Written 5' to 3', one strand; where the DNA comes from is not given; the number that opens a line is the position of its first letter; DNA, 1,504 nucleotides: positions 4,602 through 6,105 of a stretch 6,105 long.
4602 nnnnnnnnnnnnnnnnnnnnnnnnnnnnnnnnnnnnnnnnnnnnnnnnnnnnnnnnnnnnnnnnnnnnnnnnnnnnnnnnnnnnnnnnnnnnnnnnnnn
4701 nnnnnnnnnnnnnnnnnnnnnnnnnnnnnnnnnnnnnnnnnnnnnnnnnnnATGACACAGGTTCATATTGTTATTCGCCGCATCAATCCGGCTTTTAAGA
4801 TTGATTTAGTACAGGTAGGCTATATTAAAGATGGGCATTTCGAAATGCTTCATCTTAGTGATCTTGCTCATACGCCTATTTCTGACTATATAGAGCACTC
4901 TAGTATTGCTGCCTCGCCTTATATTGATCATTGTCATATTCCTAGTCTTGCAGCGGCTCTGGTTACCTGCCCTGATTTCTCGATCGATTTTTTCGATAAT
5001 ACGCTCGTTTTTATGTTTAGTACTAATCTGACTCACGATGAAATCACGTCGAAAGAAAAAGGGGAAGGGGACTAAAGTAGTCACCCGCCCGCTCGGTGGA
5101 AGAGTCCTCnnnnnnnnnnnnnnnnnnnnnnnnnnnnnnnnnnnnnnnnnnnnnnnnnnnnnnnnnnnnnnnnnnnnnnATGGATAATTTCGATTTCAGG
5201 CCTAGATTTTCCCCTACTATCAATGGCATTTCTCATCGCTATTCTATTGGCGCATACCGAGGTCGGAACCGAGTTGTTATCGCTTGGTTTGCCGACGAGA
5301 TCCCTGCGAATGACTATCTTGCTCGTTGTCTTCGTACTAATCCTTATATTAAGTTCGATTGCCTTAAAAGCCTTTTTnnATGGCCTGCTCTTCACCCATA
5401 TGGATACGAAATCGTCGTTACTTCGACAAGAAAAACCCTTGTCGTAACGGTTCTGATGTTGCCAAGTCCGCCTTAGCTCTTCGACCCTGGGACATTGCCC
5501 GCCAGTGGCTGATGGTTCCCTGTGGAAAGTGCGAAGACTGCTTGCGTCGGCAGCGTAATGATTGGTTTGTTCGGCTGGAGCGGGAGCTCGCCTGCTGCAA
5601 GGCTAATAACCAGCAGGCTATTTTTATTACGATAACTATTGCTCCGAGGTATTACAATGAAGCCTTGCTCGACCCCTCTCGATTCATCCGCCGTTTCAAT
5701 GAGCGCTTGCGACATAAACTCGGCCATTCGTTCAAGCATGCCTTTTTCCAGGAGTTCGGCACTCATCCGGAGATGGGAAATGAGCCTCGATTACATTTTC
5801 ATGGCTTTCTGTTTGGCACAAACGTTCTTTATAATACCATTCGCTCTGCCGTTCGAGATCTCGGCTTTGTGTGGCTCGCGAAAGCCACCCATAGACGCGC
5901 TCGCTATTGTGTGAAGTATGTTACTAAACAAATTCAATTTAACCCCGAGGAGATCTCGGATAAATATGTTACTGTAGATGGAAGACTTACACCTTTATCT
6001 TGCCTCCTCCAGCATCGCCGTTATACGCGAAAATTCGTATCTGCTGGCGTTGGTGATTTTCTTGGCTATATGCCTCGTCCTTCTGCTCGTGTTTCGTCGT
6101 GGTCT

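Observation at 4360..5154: Self-contained promoter, two unassigned ORFs and terminator (moron-like cassette) downstream of the pilot gene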

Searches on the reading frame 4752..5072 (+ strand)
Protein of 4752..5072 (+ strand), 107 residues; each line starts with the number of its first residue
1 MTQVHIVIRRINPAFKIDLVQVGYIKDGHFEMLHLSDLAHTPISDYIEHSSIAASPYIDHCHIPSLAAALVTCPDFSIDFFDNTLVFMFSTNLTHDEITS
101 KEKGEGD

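Call 6: search_protein_families(library=phrogs, proteins=[window:4752-5072:+], max_evalue=1)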
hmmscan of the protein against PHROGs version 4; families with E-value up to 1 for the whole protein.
window:4752-5072:+ (107 aa): 0 families

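Call 7: search_protein_families(library=pfam, proteins=[window:4752-5072:+], max_evalue=1)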
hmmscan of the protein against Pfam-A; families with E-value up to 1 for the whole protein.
window:4752-5072:+ (107 aa): 0 families

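Call 10: search_dna_similar(query=window:4752-5072:+, collection=phages, mode=protein, max_evalue=1)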
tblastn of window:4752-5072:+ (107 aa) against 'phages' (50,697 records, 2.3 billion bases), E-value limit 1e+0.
Records with a match: 14; places in all: 14; records where one place covers at least 80% of the query: 14.
Best place of each record, by identity: <60% 14.
By first word of the organism name: Microviridae 9; bajarodmic 5.
By host as written in the record: - 13; Peromyscus fraterculus 1.
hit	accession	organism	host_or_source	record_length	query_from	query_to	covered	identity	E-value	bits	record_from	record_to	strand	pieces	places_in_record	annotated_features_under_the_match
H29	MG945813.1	Microviridae sp.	pig feces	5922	1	107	100%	54.2%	6e-32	122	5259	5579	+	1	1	similar to hypothetical protein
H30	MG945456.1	Microviridae sp.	masked civet feces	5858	1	107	100%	50.5%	9e-23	96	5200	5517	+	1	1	similar to hypothetical protein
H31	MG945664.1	Microviridae sp.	pig feces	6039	1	107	100%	49.5%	1e-30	118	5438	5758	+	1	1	similar to hypothetical protein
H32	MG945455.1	Microviridae sp.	musk deer feces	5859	1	107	100%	49.5%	2e-25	103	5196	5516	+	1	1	similar to hypothetical protein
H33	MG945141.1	Microviridae sp.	pig feces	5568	1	107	100%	48.6%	1e-25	104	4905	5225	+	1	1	similar to hypothetical protein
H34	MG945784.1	Microviridae sp.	pig feces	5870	1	107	100%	48.6%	7e-24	100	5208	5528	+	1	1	similar to hypothetical protein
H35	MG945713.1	Microviridae sp.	pig feces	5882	1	107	100%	48.6%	7e-24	100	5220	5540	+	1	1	similar to hypothetical protein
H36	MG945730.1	Microviridae sp.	pig feces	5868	1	107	100%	46.7%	3e-24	100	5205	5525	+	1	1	similar to hypothetical protein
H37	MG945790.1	Microviridae sp.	pig feces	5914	1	107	100%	40.9%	2e-18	84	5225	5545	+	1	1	similar to hypothetical protein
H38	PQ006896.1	bajarodmic virus 678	Dipodomys merriami feces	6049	1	90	84%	37.4%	2e-6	50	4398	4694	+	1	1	hypothetical protein (x2)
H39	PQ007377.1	bajarodmic virus 1104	Chaetodipus spinatus feces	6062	1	90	84%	37.4%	2e-6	50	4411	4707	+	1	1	hypothetical protein (x2)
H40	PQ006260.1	bajarodmic virus 22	Peromyscus fraterculus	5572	1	103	96%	29.1%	1e-3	42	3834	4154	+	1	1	hypothetical protein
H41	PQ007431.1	bajarodmic virus 22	Chaetodipus arenarius feces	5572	1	103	96%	29.1%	1e-3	42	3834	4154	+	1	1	hypothetical protein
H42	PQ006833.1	bajarodmic virus 624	Chaetodipus arenarius feces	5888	3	90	82%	33.0%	2e-6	50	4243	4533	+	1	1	hypothetical protein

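Call 17: find_homologous_proteins(query=window:4752-5072:+, max_evalue=0.01)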
Query window:4752-5072:+ (107 aa): 304 proteins with E <= 0.01 among 305 candidates; the best 120 are listed.
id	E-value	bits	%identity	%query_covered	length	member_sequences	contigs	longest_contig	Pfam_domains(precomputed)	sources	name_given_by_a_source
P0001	6.0e-66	237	100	100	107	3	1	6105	-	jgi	-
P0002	6.7e-54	198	84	100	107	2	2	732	-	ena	-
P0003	2.0e-53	197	82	100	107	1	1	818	-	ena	-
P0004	1.3e-52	194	80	100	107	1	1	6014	-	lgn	-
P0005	3.5e-52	193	82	100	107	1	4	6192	-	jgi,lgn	jgi:hypothetical protein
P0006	8.3e-52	191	83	100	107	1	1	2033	-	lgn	-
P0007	1.2e-51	191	82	100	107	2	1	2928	-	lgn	-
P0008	1.8e-51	190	80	100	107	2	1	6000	-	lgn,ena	-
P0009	2.0e-51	190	80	100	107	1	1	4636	-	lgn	-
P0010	2.2e-51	190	81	100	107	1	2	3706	-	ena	-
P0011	4.3e-51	189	79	100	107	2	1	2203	-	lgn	-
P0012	4.5e-51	189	81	100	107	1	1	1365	-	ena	-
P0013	7.5e-51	188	80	100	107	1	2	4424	-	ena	-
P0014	7.9e-51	188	79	100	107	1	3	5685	-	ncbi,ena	-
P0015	1.4e-50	188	78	100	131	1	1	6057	-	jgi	-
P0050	2.0e-47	177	75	99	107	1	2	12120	-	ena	-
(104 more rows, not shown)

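Call 37: predict_structure(alignment_id=A1)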
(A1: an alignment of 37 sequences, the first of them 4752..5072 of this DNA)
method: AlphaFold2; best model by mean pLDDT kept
length: 107 residues; sequences in the alignment: 37
mean_pLDDT: 81.9   pTM: 0.71
mean pLDDT of the five models: 81.9, 59.7, 50.2, 48.3, 43.7
residues with pLDDT >= 90: 43; 70-90: 46; 50-70: 7; < 50: 11
segments of 3 or more residues with pLDDT < 50: 96-105
pLDDT, mean of each block of 10 residues (from residue 1): 90 76 91 88 86 78 92 94 91 60 42
secondary structure, 60 per line:
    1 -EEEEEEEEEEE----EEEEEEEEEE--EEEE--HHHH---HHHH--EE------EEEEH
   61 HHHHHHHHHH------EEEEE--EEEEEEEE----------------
elements in order: E2-12 E17-26 E29-32 H35-38 H42-45 E56-59 H60-70 E77-81 E84-91

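Call 42: fold_search(model_id=the predicted structure, library=pdb)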
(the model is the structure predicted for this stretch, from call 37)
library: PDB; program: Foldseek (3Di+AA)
matches with E <= 10: 324; with E <= 0.001: 0
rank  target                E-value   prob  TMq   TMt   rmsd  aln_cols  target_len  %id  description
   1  6z80_K                4.4e-01  0.41  0.37  0.44   5.3        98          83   15  stimulatory human GTP cyclohydrolase I - GFRP complex (released 2020-12-09)
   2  7ala_G                4.9e-01  0.44  0.38  0.44   5.3        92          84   14  human GCH-GFRP inhibitory complex (released 2021-10-13)
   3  7alc_J                5.9e-01  0.38  0.36  0.44   5.7        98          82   13  human GCH-GFRP stimulatory complex (released 2021-10-13)
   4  7ala_F                6.6e-01  0.44  0.40  0.46   5.3        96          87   14  human GCH-GFRP inhibitory complex (released 2021-10-13)
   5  7acc_H                6.6e-01  0.28  0.33  0.39   5.9        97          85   14  human GTP cyclohydrolase I feedback regulatory protein (GFRP) (released 2020-12-09)
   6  1is7_K                8.8e-01  0.30  0.37  0.44   6.6        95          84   15  Crystal structure of rat GTPCHI/GFRP stimulatory complex (released 2002-02-20)
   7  7acc_C                8.8e-01  0.21  0.33  0.38   6.6        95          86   13  human GTP cyclohydrolase I feedback regulatory protein (GFRP) (released 2020-12-09)
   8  7ala_I                8.8e-01  0.21  0.34  0.40   6.4        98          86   12  human GCH-GFRP inhibitory complex (released 2021-10-13)
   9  1jg5_A                9.4e-01  0.25  0.36  0.43   6.6        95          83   15  CRYSTAL STRUCTURE OF RAT GTP CYCLOHYDROLASE I FEEDBACK REGULATORY PROTEIN, GFRP (released 2001-10-10)
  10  6z85_K                9.9e-01  0.30  0.36  0.44   5.4        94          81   14  inhibitory human GTP cyclohydrolase I - GFRP complex (released 2020-12-09)
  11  7alc_I                1.2e+00  0.23  0.37  0.43   5.5        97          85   14  human GCH-GFRP stimulatory complex (released 2021-10-13)
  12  7acc_A                1.3e+00  0.16  0.32  0.39   7.5        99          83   11  human GTP cyclohydrolase I feedback regulatory protein (GFRP) (released 2020-12-09)
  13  1qys                  1.4e+00  0.10  0.27  0.30  12.6       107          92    8  Crystal structure of Top7: A computationally designed protein with a novel fold (released 2003-11-25)
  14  6h15_C                1.4e+00  0.08  0.20  0.18  10.8        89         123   10  Structure of LRP6 P3E3P4E4 in complex with VHH L-P2-B10 (released 2019-01-30)
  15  7fao_A                1.4e+00  0.08  0.25  0.27  14.7       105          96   11  Top7 surface mutant K42A Q43A K46A K57S K58S, and I68R (released 2022-05-18)
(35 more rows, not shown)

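Call 60: find_encoding_contigs(protein=P0050, flank=10000, max_places=3)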
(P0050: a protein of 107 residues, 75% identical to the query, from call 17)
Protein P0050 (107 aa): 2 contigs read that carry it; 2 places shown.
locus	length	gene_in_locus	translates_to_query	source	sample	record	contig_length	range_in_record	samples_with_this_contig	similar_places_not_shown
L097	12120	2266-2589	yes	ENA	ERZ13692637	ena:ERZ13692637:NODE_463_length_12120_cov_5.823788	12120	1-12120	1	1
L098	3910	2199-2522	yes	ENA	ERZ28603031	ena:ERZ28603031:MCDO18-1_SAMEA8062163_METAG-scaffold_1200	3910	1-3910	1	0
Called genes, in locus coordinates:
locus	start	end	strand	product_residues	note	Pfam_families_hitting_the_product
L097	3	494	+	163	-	?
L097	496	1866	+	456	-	-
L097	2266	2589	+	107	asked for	-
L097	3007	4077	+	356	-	PF23343:REP_ORF2-G2P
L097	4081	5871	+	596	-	PF02305:Phage_F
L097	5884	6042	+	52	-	-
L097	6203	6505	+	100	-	-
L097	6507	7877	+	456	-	-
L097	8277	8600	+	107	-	-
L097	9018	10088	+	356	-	PF23343:REP_ORF2-G2P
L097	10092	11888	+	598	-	PF02305:Phage_F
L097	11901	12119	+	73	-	?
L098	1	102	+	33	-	?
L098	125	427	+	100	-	-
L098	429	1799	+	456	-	-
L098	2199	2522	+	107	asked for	-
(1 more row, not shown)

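Call 70: fold_search(model_id=the predicted structure, library=viral)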
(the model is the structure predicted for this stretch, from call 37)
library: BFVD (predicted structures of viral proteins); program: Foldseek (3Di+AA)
matches with E <= 10: 628; with E <= 0.001: 3
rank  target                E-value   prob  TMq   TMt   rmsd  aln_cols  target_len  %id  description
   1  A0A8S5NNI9            5.7e-14  1.00  0.87  0.87   3.9       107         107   57  Uncharacterized protein [Microviridae sp. ctFGM2]
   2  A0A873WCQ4            2.2e-06  1.00  0.66  0.71   2.9        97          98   22  (no name in the UniProt tables at hand)
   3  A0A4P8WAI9            9.0e-06  1.00  0.67  0.70   5.6       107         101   25  (no name in the UniProt tables at hand)
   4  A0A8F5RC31            1.4e-03  1.00  0.63  0.54   3.4       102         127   19  Uncharacterized protein [Microvirus mar42]
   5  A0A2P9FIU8            1.4e-03  1.00  0.63  0.41   9.7       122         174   19  (no name in the UniProt tables at hand)
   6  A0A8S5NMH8            7.3e-03  1.00  0.58  0.53   5.0       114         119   13  Uncharacterized protein [Microviridae sp. ct9AZ11]
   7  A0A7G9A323            2.5e-02  0.98  0.39  0.35   8.9       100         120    4  (no name in the UniProt tables at hand)
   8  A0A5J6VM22            6.0e-02  0.84  0.36  0.44   9.2       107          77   10  Uncharacterized protein [Megaviridae environmental sample]
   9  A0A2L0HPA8            9.0e-02  0.92  0.40  0.22   8.6       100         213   10  Uncharacterized protein [Microbacterium phage Ilzat]
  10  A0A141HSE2            1.2e-01  0.69  0.37  0.43  10.6        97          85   12  (no name in the UniProt tables at hand)
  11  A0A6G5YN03            1.4e-01  0.95  0.39  0.44   4.2        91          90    9  (no name in the UniProt tables at hand)
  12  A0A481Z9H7            1.5e-01  0.47  0.29  0.19   5.6        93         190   10  Uncharacterized protein [Pithovirus LCPAC304]
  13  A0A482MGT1            1.7e-01  0.93  0.44  0.52   3.9        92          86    9  Uncharacterized protein [Serratia phage MTx]
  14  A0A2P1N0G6            1.8e-01  0.97  0.47  0.63   3.8        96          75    8  (no name in the UniProt tables at hand)
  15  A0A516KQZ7            2.0e-01  0.66  0.37  0.27   8.9       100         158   11  Uncharacterized protein [Microbacterium phage McGalleon]
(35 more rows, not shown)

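Call 101: search_protein_families(library=ncbifam, proteins=[window:4752-5072:+], max_evalue=1)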
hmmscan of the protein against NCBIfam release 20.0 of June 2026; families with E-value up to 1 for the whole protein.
window:4752-5072:+ (107 aa): 0 families

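Call 115: search_solved_structures(query=A1, max_evalue=10)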
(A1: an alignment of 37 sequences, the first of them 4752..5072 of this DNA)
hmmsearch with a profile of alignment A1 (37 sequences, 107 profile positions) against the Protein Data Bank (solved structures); distinct sequences matched with E-value up to 10: 1.
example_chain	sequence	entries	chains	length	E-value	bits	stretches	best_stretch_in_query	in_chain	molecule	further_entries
8fje_A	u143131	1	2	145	0.0037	20.5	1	14-48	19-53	E8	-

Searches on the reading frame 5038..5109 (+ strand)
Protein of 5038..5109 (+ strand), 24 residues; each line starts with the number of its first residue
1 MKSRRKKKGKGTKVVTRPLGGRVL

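Call 51: search_protein_families(library=phrogs, proteins=[window:5038-5109:+], max_evalue=10)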
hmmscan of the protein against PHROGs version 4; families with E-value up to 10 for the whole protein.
seq(24 aa): 0 families

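Call 52: search_protein_families(library=pfam, proteins=[window:5038-5109:+], max_evalue=10)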
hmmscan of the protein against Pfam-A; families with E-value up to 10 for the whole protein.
seq(24 aa): 0 families

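Call 79: search_solved_structures(query=window:5038-5109:+, max_evalue=10, show_alignments=3)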
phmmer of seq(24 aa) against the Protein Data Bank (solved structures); distinct sequences matched with E-value up to 10: 0.

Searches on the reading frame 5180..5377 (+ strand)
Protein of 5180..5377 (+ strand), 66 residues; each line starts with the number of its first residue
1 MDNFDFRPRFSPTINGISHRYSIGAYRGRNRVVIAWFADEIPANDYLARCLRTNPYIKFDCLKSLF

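Call 6: search_protein_families(library=phrogs, proteins=[window:5180-5377:+], max_evalue=1)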
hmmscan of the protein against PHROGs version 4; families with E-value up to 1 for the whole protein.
window:5180-5377:+ (66 aa): 1 family
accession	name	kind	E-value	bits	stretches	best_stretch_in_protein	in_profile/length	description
phrog_23326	-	unknown function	0.13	13.5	1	9-27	24-42/58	-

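Call 7: search_protein_families(library=pfam, proteins=[window:5180-5377:+], max_evalue=1)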
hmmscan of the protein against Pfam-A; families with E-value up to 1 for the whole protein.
window:5180-5377:+ (66 aa): 1 family
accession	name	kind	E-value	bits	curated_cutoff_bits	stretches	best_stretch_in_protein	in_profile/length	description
PF18594.6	Sas6_CC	-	0.6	10.4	26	0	45-52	6-13/30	Sas6/XLF/XRCC4 coiled-coil domain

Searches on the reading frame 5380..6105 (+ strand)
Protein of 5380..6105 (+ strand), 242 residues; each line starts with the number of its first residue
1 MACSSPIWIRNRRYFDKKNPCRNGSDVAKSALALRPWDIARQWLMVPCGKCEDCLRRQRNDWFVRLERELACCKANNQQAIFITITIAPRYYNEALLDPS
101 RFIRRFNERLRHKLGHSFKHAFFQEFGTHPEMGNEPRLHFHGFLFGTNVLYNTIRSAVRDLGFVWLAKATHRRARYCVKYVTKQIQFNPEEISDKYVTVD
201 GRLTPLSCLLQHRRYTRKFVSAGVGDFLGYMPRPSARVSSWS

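Call 6: search_protein_families(library=phrogs, proteins=[window:5380-6105:+], max_evalue=1)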
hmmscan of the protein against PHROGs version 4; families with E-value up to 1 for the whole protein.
window:5380-6105:+ (242 aa): 2 families
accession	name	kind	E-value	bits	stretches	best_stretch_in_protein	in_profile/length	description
phrog_942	-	DNA, RNA and nucleotide metabolism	3.5e-19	70.5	1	1-190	59-243/501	replication initiation protein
phrog_29197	-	unknown function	0.048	14.6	1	41-88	57-100/187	-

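Call 7: search_protein_families(library=pfam, proteins=[window:5380-6105:+], max_evalue=1)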
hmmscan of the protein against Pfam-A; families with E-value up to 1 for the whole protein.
window:5380-6105:+ (242 aa): 4 families
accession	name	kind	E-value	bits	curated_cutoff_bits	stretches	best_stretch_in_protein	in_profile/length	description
PF23343.2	REP_ORF2-G2P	-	4.4e-10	40.2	27.8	1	81-184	2-98/99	Replication-associated protein ORF2/G2P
PF05840.19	Phage_GPA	-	0.0021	17.6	31.4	1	59-169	163-276/321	Bacteriophage replication gene A protein (GPA)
PF09932.14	DUF2164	-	0.067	13.7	27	1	82-112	38-68/74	Uncharacterized conserved protein (DUF2164)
PF20199.4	RepSA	-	0.13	11.8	34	1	138-190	268-312/438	Replication initiator protein, pSAM2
